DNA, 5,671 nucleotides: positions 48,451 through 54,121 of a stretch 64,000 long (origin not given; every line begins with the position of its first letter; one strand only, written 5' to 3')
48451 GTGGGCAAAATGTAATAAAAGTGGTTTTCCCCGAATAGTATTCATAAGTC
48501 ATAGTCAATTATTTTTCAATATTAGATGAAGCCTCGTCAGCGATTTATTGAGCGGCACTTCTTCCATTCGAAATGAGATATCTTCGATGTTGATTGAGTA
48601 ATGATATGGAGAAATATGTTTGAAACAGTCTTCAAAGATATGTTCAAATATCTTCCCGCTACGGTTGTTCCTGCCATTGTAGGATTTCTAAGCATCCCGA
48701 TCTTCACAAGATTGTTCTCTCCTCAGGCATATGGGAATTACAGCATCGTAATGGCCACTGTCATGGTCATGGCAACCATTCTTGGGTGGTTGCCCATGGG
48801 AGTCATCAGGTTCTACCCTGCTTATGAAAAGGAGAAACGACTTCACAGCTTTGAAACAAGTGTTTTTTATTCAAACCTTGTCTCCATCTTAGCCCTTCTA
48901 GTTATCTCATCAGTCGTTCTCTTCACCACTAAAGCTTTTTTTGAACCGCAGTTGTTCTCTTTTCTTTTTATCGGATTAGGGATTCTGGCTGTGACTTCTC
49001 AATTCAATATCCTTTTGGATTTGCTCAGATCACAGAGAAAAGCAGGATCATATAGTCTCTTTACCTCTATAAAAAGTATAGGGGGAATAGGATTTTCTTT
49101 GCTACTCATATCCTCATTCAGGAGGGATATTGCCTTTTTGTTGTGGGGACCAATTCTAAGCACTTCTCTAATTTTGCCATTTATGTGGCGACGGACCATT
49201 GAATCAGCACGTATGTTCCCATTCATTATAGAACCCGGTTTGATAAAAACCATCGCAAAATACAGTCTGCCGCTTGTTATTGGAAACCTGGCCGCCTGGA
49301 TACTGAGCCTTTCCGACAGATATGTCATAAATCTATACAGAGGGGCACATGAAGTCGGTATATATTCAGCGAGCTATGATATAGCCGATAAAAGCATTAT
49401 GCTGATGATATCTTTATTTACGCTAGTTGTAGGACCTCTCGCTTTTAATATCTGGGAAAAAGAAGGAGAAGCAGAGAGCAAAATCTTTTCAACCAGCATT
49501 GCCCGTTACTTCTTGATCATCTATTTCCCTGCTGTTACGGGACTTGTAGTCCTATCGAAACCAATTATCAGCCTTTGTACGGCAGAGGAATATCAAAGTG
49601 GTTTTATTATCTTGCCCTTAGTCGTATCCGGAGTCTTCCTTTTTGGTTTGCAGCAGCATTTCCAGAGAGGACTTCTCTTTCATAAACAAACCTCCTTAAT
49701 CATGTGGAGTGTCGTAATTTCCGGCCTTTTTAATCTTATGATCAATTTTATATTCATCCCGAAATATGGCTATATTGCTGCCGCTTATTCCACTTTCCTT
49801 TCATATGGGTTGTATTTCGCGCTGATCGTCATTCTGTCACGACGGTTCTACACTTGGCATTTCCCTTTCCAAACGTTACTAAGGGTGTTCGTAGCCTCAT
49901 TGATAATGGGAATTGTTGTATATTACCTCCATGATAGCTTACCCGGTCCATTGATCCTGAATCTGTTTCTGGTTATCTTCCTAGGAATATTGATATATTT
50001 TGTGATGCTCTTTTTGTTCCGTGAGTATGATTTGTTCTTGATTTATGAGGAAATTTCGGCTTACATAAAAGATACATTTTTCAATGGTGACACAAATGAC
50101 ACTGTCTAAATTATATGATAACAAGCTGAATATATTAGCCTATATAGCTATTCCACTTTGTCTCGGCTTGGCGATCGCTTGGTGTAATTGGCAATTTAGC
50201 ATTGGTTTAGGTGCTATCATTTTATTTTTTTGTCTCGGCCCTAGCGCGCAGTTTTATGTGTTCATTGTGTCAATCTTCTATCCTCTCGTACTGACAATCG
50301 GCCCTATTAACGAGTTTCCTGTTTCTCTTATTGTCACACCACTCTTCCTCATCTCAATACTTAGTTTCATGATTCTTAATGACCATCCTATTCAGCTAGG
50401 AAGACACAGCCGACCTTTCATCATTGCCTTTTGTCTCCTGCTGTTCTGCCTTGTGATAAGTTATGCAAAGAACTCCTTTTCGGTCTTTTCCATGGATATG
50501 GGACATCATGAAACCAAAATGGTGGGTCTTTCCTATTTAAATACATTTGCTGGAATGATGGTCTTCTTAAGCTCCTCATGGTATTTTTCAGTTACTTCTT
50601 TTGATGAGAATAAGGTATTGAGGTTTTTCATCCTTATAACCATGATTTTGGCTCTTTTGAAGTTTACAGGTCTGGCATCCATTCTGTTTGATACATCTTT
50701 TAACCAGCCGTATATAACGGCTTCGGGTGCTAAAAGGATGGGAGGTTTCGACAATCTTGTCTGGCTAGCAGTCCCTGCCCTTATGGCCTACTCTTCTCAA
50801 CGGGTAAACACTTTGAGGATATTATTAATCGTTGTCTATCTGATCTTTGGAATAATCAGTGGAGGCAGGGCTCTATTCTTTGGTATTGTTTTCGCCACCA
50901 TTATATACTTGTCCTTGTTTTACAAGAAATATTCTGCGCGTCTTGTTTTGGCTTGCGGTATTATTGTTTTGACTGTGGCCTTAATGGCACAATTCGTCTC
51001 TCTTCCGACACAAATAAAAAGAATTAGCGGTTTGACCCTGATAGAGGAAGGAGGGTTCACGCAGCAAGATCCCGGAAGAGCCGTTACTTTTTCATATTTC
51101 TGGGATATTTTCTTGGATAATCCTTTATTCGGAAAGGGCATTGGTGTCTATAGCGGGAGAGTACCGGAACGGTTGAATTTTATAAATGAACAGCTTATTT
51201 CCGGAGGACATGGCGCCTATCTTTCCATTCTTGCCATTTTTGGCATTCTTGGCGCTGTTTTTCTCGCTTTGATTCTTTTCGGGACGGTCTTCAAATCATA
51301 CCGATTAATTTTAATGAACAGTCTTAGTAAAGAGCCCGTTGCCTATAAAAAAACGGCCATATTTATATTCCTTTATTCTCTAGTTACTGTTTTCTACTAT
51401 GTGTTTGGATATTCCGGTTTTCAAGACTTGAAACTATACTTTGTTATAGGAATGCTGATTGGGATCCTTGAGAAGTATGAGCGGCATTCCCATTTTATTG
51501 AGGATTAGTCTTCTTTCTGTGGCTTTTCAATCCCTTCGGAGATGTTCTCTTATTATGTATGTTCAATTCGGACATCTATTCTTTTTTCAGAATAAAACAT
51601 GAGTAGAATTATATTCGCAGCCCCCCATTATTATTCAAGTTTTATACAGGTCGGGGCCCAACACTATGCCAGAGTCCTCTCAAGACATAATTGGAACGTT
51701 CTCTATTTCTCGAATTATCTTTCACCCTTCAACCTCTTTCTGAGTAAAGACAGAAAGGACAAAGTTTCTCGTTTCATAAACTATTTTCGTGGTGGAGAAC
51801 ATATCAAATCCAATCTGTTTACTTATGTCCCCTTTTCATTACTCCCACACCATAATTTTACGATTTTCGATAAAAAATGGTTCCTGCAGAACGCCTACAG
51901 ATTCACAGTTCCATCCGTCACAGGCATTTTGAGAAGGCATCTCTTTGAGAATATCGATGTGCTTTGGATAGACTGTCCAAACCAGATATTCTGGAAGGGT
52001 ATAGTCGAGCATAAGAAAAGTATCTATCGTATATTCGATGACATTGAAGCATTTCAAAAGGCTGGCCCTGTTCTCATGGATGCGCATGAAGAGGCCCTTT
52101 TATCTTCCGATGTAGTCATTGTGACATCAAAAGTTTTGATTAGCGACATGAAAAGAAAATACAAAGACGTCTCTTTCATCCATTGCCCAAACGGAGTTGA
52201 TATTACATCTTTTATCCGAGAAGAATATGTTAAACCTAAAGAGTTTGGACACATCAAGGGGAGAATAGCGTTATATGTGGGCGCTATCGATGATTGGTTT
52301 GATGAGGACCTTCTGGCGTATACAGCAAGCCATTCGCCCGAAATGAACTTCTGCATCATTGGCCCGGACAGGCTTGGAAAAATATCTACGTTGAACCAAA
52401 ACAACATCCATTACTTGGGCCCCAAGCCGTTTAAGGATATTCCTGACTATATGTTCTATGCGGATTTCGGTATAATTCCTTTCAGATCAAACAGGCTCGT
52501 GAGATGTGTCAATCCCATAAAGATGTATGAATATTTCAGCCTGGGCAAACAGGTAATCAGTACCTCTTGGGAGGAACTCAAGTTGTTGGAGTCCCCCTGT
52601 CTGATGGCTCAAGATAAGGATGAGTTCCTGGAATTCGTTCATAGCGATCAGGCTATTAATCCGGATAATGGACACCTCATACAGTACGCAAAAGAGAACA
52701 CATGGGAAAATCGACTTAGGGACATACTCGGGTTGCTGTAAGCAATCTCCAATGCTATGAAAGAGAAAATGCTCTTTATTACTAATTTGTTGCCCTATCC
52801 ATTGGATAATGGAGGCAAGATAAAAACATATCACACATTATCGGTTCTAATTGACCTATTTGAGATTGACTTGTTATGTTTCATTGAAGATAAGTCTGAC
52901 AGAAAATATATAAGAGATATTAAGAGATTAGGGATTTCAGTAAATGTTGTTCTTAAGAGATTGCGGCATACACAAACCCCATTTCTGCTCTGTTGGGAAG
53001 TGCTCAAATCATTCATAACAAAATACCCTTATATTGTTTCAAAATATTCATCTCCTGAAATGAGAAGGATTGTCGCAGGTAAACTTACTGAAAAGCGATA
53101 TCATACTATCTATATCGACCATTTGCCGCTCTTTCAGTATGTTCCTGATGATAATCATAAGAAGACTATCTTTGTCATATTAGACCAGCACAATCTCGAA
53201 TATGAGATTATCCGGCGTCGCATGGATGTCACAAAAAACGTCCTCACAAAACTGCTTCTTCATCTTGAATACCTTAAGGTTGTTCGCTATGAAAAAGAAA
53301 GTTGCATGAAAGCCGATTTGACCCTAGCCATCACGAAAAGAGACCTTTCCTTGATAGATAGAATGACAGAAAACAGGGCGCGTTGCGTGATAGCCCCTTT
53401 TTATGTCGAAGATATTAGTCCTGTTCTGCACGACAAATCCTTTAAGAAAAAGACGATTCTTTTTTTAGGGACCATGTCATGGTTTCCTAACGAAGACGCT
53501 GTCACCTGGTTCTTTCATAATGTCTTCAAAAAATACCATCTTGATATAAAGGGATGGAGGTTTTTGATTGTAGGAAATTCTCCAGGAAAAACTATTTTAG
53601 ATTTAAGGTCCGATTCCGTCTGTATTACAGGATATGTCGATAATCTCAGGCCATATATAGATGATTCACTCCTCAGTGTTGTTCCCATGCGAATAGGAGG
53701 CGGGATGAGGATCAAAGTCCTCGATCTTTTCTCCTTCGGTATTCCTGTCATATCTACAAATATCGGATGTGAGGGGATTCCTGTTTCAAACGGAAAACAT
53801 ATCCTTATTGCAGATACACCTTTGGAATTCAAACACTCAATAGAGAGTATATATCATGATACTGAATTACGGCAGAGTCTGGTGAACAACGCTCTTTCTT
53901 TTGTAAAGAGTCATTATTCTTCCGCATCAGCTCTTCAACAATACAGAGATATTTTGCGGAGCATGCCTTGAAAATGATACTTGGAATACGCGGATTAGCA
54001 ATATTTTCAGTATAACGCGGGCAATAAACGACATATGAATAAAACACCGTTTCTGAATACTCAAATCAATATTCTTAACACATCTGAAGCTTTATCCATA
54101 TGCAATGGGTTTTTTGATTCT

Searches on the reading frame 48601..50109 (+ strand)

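Call 89: search_protein_families(library=pfam, proteins=[window:48601-50109:+], max_evalue=0.000001)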
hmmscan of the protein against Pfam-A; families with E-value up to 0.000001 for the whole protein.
window:48601-50109:+ (502 aa): 2 families
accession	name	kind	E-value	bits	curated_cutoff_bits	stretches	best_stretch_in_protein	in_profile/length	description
PF01943.22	Polysacc_synt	-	3.8e-15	56.5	28.2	1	12-283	3-272/274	Polysaccharide biosynthesis protein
PF13440.11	Polysacc_synt_3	-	8.5e-12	45.3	23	1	34-332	1-289/293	Polysaccharide biosynthesis protein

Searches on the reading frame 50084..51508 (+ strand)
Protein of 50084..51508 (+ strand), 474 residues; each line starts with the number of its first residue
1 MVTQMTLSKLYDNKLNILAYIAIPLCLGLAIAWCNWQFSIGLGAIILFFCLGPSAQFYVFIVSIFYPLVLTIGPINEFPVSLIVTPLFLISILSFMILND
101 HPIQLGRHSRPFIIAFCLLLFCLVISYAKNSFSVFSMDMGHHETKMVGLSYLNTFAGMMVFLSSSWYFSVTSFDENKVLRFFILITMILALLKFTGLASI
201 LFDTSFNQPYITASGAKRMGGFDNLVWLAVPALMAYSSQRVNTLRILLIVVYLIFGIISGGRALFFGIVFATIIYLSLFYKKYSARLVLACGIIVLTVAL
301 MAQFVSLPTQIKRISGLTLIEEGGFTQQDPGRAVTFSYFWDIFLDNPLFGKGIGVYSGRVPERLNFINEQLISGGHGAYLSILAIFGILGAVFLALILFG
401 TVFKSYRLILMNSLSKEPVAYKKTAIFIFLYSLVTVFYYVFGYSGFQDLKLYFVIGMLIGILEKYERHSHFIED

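Call 89: search_protein_families(library=pfam, proteins=[window:50084-51508:+], max_evalue=0.000001)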
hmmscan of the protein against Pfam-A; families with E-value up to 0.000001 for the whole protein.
window:50084-51508:+ (474 aa): 1 family
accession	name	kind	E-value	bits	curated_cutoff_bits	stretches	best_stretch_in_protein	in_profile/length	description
PF04932.20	Wzy_C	-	1.5e-11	44.7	31.7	1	248-394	2-148/149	O-Antigen ligase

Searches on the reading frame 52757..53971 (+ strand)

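Call 89: search_protein_families(library=pfam, proteins=[window:52757-53971:+], max_evalue=0.000001)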
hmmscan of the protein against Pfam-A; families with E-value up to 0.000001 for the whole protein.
window:52757-53971:+ (404 aa): 2 families
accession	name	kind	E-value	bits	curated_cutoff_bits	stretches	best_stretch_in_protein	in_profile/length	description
PF13692.12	Glyco_trans_1_4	-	6.3e-20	72.3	27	1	232-368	2-142/142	Glycosyl transferases group 1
PF00534.26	Glycos_transf_1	-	2.4e-08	34.1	26.4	1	231-379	15-169/172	Glycosyl transferases group 1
